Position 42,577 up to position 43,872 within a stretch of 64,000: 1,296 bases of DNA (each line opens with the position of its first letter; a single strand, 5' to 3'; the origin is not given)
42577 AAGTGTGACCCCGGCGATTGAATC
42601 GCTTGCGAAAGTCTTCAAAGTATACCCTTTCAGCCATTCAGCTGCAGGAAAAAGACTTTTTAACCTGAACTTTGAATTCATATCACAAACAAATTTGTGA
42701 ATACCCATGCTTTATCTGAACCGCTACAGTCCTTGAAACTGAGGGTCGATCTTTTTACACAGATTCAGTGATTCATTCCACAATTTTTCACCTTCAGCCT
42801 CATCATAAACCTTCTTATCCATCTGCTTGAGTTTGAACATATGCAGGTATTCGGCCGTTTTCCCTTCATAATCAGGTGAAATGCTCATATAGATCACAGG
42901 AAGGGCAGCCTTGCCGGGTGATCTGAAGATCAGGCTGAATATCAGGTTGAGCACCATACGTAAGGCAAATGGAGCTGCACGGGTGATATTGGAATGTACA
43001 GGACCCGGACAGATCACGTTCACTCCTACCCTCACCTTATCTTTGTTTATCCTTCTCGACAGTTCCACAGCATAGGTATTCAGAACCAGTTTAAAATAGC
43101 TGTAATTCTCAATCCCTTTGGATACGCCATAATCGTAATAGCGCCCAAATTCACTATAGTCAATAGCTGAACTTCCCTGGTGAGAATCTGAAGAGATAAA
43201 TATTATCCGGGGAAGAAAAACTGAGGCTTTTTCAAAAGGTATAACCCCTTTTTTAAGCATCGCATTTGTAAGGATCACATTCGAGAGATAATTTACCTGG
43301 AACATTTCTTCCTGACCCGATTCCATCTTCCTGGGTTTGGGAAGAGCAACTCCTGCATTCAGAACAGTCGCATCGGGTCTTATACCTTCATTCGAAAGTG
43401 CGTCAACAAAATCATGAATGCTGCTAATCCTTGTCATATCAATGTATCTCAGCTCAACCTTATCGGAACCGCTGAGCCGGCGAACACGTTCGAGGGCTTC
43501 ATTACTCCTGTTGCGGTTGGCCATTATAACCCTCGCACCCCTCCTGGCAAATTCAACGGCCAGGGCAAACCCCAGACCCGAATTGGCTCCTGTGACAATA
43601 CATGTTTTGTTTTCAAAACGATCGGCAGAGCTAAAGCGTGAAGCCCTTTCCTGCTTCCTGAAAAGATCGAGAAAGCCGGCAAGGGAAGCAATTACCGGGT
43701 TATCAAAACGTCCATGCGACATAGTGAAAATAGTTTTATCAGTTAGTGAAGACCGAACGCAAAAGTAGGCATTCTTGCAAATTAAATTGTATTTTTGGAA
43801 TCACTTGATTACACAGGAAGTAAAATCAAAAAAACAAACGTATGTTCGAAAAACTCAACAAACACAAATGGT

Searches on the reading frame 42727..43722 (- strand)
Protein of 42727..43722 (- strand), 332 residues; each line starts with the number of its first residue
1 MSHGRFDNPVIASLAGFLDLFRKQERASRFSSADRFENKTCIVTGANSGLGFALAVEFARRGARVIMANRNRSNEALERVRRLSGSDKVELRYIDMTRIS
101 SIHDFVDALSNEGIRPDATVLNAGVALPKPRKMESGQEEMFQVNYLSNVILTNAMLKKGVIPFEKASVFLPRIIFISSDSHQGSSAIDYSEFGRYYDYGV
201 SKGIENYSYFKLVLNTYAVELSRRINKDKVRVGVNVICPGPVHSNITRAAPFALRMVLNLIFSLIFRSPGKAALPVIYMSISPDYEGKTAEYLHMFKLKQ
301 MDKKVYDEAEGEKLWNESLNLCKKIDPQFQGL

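Call 32: search_protein_families(library=pfam, proteins=[window:42727-43722:-], max_evalue=0.001)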
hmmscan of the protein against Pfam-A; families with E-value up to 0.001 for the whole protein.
window:42727-43722:- (332 aa): 5 families
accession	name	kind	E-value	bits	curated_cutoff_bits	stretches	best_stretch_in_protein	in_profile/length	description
PF00106.31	adh_short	-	4.1e-18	66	26.6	1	39-179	1-137/195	short chain dehydrogenase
PF13561.12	adh_short_C2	-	6.4e-14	52.5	27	1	45-250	1-184/236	Enoyl-(Acyl carrier protein) reductase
PF01370.27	Epimerase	-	5.1e-09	36.3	20.9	1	42-224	2-159/240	NAD dependent epimerase/dehydratase family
PF08659.16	KR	-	0.00026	21.4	22.6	1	40-125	2-90/180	KR domain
PF13738.12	Pyr_redox_3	-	0.00081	19.1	30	0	2-76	131-201/305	Pyridine nucleotide-disulphide oxidoreductase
